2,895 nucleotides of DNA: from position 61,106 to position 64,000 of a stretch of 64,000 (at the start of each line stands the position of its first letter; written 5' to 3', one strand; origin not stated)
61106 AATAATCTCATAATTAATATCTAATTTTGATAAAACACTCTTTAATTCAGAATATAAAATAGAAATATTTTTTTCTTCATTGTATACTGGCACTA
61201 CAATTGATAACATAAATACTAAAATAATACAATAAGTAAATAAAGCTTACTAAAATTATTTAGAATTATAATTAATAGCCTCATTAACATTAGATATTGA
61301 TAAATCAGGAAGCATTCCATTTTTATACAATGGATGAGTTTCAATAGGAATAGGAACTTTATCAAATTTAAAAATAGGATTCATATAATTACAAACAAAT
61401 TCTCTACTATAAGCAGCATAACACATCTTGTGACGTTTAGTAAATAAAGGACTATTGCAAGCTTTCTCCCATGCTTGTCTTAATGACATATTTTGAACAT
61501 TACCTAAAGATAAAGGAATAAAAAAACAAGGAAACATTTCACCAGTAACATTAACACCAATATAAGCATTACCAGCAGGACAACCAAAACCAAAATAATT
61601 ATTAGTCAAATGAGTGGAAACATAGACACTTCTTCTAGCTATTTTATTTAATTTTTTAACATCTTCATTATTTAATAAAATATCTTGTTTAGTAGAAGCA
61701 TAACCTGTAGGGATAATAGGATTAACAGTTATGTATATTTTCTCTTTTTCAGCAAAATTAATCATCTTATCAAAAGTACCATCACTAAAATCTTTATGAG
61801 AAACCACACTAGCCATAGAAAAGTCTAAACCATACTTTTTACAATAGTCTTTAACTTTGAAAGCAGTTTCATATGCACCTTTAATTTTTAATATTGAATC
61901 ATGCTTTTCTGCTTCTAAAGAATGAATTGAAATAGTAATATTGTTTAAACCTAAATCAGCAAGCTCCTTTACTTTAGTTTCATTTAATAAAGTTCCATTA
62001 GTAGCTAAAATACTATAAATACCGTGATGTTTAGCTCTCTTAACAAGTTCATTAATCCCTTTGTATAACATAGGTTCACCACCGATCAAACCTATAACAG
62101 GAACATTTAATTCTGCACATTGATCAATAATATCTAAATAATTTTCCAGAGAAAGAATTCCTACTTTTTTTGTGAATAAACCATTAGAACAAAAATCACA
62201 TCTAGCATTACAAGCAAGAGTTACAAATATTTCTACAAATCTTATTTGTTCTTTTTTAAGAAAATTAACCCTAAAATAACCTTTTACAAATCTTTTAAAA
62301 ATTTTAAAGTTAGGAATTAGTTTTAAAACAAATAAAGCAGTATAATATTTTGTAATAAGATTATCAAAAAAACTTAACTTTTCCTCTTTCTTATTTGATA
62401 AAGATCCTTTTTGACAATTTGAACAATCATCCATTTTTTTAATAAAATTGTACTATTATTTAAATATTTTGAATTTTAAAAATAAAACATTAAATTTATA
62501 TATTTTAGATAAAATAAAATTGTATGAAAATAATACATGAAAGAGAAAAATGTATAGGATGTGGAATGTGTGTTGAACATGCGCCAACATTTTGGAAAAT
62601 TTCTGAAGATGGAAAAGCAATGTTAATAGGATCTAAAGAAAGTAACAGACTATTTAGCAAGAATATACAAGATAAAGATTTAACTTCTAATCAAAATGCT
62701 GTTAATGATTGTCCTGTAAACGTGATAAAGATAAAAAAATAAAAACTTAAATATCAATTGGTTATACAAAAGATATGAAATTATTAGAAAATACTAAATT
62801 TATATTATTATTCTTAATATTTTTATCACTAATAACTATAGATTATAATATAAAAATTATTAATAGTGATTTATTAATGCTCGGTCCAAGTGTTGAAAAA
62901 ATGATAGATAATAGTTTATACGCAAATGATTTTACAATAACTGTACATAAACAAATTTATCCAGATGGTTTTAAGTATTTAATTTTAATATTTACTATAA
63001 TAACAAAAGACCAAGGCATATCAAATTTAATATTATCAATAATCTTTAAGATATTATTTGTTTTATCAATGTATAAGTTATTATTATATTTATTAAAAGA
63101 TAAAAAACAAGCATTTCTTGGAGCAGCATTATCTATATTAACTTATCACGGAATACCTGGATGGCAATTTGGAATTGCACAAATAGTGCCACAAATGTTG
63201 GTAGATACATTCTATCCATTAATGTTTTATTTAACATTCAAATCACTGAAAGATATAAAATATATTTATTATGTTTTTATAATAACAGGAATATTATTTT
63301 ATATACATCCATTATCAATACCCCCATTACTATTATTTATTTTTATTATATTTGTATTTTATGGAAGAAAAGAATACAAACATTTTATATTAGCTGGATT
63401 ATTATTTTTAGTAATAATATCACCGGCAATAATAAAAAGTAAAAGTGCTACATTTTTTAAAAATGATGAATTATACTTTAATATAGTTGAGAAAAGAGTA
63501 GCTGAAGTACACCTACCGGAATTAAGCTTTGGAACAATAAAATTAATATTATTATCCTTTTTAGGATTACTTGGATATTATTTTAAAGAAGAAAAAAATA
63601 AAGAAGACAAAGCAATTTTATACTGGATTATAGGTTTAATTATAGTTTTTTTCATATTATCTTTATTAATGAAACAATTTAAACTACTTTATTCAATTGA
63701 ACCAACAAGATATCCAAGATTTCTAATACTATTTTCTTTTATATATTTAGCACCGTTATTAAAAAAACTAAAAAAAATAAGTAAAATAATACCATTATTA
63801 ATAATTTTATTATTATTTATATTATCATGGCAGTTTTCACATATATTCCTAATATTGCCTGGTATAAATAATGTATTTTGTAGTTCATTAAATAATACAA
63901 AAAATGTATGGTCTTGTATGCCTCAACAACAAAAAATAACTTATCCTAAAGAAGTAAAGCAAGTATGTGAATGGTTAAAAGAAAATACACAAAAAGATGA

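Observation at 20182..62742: A roughly 43-kb glycosylation island: AglB plus an unusually large set of GT-C membrane glycosyltransferases and glycan-tailoring enzymes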

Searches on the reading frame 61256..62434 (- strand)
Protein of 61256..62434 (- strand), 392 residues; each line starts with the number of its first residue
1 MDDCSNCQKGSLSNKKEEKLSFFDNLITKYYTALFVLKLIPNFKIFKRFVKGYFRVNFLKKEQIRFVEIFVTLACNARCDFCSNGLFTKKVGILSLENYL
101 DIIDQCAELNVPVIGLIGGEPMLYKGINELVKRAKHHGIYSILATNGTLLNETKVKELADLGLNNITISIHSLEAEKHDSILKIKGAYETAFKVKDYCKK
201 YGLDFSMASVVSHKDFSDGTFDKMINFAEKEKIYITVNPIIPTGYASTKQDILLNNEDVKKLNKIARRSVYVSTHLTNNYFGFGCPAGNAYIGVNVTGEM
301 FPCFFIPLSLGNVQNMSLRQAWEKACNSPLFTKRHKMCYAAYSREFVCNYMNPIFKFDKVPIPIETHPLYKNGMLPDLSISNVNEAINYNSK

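Call 6: search_protein_families(library=pfam, proteins=[window:61256-62434:-], max_evalue=0.01)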
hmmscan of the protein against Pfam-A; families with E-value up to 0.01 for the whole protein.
window:61256-62434:- (392 aa): 3 families
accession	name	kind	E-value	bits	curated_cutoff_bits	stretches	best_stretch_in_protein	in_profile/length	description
PF04055.27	Radical_SAM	-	1.1e-24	88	29.5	1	70-228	2-166/166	Radical SAM superfamily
PF13353.11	Fer4_12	-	1.4e-06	29.1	22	1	74-187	14-131/137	4Fe-4S single cluster domain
PF13186.11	SPASM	-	3.2e-06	27.8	21.5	1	285-326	1-47/67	Iron-sulfur cluster-binding domain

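Call 74: search_protein_families(library=ncbifam, proteins=[window:61256-62434:-], max_evalue=0.00001)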
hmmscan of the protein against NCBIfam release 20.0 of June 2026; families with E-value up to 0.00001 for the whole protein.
window:61256-62434:- (392 aa): 56 families (the best 25 are shown)
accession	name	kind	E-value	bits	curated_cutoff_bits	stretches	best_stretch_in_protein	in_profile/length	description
TIGR04545.1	rSAM_ahbD_hemeb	equivalog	3.3e-34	118.8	500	1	71-251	6-186/339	heme b synthase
TIGR04055.1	rSAM_NirJ2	equivalog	1.1e-32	113.9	500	1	71-340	6-288/326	putative heme d1 biosynthesis radical SAM protein NirJ2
TIGR02666.1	moaA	equivalog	5.7e-28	97.8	284.05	1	64-266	9-220/336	GTP 3',8-cyclase MoaA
TIGR02109.1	PQQ_syn_pqqE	equivalog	1.7e-27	96.3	381.35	1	71-326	13-284/358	pyrroloquinoline quinone biosynthesis protein PqqE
TIGR04347.1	pseudo_SAM_Halo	equivalog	1.9e-27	96.5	525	1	67-216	40-189/390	TIGR04347 family pseudo-SAM/SPASM protein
TIGR04053.2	TIGR04053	equivalog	8.4e-26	91.1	395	1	71-266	14-214/366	TIGR04053 family radical SAM/SPASM domain-containing protein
TIGR02668.1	moaA_archaeal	equivalog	2e-24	86.1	325.25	1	63-278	8-226/303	GTP 3',8-cyclase MoaA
TIGR04054.1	rSAM_NirJ1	equivalog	4.1e-24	84.9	650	1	69-247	40-217/387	putative heme d1 biosynthesis radical SAM protein NirJ1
TIGR04051.1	rSAM_NirJ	equivalog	4.5e-24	85.1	515.45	1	74-233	11-168/354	heme d1 biosynthesis radical SAM protein NirJ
NF050035.1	rSAM_WgK_link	exception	6.3e-24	84.6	650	1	65-257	9-200/367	radical SAM/SPASM peptide maturase WgkB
TIGR04546.1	rSAM_ahbC_deAc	equivalog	3.4e-22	78.8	650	1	69-232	43-204/390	12,18-didecarboxysiroheme deacetylase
TIGR03913.1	rad_SAM_trio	equivalog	4.6e-22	78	591.75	1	70-257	24-209/477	GDL motif peptide-associated radical SAM/SPASM maturase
TIGR04303.1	GeoRSP_rSAM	equivalog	3e-21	76.3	400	1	73-326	13-279/325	GeoRSP system radical SAM/SPASM protein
NF001199.0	PRK00164.2-1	equivalog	7.2e-21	74.6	231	1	63-264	10-211/308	GTP 3',8-cyclase MoaA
NF045574.1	sacti_mat_StsB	exception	8.5e-19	67.7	625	1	60-230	91-258/466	StsB family radical SAM/SPASM domain sactipeptide maturase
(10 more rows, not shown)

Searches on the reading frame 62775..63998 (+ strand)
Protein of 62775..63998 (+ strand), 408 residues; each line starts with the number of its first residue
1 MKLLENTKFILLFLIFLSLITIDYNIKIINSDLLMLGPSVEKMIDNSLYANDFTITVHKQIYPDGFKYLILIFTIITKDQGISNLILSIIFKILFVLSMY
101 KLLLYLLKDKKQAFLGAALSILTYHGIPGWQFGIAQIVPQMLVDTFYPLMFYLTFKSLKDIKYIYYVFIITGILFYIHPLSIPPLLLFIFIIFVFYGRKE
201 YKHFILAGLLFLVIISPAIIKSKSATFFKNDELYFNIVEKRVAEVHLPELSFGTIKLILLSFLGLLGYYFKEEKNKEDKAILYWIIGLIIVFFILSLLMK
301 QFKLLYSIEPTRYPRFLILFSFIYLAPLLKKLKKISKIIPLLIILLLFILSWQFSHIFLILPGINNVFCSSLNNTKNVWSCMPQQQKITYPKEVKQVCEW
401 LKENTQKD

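Call 6: search_protein_families(library=pfam, proteins=[window:62775-63998:+], max_evalue=0.01)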
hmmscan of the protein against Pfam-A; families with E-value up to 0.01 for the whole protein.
window:62775-63998:+ (408 aa): 1 family
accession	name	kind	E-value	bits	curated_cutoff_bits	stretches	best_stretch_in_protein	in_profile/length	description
PF13231.12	PMT_2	-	0.00041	21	26.1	1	66-220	6-159/160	Dolichyl-phosphate-mannose-protein mannosyltransferase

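Call 15: search_protein_families(library=ncbifam, proteins=[window:62775-63998:+], max_evalue=0.1)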
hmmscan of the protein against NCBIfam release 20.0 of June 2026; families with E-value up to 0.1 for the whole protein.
window:62775-63998:+ (408 aa): 0 families

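Call 67: find_related_loci(query=window:62775-63998:+, collection=metagenome_contigs, flank=8000)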
Query window:62775-63998:+ (408 aa) in metagenome_contigs; peptide patterns used: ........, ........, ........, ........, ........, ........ (x = any residue, [..] = any of these).
306 stretches matched a pattern, but none encodes a relative of the query by tblastn (E <= 1e-3).
